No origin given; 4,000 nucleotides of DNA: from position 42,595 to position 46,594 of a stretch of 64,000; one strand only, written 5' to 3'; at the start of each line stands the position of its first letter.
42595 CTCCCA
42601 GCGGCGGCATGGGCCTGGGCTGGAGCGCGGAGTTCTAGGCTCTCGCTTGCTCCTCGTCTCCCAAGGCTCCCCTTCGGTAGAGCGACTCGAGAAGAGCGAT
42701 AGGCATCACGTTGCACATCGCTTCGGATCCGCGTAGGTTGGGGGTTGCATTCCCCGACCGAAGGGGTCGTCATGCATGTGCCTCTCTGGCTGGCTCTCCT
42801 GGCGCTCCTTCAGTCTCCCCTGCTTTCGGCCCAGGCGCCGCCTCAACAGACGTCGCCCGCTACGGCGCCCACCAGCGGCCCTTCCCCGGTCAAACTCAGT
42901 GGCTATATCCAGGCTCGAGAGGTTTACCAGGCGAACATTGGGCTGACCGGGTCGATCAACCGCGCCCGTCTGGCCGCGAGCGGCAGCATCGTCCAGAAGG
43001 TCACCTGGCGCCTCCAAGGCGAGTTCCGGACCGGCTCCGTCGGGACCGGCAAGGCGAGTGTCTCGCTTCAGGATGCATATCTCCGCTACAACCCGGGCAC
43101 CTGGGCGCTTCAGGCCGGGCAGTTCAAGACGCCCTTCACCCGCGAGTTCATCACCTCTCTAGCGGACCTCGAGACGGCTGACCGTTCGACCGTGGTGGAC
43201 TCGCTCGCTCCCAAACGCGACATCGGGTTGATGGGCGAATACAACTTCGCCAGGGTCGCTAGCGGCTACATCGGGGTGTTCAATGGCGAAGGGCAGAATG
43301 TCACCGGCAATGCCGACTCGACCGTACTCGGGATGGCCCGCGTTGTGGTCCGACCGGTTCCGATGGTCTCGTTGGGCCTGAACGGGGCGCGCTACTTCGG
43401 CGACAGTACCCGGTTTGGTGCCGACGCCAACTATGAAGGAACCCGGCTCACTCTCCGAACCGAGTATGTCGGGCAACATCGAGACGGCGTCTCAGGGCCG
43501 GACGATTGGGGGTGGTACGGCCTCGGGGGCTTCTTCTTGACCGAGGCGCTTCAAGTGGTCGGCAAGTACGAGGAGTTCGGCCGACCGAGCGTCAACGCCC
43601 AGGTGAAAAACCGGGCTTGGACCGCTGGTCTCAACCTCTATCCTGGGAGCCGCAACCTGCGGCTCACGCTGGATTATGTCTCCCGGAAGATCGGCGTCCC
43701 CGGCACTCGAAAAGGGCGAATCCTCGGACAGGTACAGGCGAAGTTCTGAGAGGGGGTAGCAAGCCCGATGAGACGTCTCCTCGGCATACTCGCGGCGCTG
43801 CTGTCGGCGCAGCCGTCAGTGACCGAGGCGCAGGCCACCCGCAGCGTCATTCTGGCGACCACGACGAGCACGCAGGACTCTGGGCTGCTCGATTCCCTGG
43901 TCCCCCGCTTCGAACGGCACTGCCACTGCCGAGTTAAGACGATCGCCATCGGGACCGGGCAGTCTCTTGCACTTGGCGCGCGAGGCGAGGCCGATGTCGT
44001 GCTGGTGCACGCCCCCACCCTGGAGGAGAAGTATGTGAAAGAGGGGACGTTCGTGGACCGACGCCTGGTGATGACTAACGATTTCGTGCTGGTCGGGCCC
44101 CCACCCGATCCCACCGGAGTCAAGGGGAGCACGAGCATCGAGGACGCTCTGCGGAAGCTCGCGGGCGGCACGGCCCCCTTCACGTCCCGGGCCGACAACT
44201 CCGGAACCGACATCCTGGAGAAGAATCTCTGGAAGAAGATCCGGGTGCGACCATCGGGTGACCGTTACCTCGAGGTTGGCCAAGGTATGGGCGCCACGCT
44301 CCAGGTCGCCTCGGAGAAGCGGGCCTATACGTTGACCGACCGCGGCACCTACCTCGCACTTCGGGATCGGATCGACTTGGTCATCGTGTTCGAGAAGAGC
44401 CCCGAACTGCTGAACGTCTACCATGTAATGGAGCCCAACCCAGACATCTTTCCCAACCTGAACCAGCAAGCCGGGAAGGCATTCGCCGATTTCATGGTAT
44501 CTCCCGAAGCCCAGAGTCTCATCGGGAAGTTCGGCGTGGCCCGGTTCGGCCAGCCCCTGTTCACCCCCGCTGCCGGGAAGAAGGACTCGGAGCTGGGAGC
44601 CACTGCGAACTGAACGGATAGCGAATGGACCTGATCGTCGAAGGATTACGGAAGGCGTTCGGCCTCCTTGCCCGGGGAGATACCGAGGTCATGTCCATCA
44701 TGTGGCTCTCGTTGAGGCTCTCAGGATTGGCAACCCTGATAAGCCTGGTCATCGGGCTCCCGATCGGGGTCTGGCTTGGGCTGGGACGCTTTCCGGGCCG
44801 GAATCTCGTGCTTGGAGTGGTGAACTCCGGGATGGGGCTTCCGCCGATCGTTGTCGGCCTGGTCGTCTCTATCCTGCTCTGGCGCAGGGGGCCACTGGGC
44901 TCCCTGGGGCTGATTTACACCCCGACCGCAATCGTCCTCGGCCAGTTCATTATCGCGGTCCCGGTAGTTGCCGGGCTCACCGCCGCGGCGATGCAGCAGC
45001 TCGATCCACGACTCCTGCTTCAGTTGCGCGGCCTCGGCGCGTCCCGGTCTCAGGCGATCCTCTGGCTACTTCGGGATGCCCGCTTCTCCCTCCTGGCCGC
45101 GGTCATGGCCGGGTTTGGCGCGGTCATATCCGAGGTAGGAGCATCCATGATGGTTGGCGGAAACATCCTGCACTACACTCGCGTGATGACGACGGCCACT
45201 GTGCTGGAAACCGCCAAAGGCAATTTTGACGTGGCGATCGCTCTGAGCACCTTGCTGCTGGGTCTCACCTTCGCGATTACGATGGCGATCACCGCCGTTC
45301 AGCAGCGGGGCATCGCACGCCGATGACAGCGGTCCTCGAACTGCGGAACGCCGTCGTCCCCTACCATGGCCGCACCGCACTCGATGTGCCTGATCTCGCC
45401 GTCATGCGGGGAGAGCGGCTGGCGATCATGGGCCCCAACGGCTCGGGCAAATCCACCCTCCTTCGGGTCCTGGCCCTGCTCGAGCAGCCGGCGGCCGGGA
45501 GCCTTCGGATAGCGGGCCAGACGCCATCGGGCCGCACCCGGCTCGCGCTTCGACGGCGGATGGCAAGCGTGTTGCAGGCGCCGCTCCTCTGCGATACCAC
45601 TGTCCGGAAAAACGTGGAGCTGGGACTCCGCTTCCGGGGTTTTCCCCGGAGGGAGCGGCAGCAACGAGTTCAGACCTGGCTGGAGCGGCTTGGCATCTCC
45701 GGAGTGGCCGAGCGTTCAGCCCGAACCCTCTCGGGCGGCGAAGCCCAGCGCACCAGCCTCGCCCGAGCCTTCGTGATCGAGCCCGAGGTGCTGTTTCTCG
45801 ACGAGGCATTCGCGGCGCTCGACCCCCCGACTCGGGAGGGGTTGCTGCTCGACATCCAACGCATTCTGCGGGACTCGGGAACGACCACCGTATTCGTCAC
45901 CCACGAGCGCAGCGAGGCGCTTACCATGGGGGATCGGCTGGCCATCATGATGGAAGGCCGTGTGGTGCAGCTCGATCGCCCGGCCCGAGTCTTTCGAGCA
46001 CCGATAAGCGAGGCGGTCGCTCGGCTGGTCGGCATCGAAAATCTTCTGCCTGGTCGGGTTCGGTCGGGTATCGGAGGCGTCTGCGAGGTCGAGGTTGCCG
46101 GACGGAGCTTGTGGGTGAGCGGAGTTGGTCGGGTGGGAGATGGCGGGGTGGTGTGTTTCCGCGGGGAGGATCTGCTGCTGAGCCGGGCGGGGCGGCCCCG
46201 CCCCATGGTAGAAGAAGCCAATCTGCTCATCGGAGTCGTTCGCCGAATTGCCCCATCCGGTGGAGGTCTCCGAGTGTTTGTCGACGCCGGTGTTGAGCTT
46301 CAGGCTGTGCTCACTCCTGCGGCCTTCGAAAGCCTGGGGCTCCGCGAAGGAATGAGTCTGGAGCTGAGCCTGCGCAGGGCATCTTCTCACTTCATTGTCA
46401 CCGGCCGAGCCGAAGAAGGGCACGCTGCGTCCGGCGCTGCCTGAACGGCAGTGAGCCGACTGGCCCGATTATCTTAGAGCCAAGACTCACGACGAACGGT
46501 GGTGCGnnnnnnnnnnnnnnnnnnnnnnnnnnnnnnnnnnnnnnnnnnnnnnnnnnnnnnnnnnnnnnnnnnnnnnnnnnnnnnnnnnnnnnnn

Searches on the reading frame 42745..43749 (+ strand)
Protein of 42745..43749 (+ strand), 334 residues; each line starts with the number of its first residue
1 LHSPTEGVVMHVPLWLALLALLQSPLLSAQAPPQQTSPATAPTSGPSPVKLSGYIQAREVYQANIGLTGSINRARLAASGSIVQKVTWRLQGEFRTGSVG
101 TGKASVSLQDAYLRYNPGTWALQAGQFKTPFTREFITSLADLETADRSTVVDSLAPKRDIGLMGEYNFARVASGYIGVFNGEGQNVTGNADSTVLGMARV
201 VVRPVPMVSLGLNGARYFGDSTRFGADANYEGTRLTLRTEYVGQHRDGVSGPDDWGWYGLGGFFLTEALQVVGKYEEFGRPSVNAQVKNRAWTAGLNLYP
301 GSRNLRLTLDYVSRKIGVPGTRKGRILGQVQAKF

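Call 76: search_protein_families(library=pfam, proteins=[window:42745-43749:+], max_evalue=0.00001)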
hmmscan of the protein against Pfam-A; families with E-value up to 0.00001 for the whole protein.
window:42745-43749:+ (334 aa): 1 family
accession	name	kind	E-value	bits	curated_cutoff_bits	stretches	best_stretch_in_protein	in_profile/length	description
PF07396.17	Porin_O_P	-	4.4e-18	66.1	20.9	1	70-232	28-194/370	Phosphate-selective porin O and P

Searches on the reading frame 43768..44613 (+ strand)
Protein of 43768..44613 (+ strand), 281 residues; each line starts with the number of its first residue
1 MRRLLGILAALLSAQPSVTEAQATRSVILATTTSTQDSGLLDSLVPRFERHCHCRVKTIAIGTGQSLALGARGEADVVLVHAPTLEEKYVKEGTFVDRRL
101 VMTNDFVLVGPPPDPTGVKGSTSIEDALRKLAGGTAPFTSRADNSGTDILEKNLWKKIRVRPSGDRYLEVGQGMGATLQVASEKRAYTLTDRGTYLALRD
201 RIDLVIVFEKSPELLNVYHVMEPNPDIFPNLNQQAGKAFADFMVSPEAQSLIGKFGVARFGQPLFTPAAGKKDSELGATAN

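Call 76: search_protein_families(library=pfam, proteins=[window:43768-44613:+], max_evalue=0.00001)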
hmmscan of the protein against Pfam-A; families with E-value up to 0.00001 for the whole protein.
window:43768-44613:+ (281 aa): 2 families
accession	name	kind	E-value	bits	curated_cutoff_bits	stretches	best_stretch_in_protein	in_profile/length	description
PF12849.12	PBP_like_2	-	5e-40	138.4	27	1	20-247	4-267/267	PBP superfamily domain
PF13531.11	SBP_bac_11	-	1.1e-10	42.2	25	1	40-256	12-225/227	Bacterial extracellular solute-binding protein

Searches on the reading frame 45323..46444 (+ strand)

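Call 76: search_protein_families(library=pfam, proteins=[window:45323-46444:+], max_evalue=0.00001)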
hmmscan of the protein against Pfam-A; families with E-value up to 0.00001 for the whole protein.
window:45323-46444:+ (373 aa): 2 families
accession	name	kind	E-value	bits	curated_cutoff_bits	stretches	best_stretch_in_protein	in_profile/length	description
PF00005.33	ABC_tran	-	5.7e-32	111.6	25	1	24-164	5-137/137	ABC transporter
PF13304.12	AAA_21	-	2e-07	31.8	27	1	34-111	3-83/304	AAA domain, putative AbiEii toxin, Type IV TA system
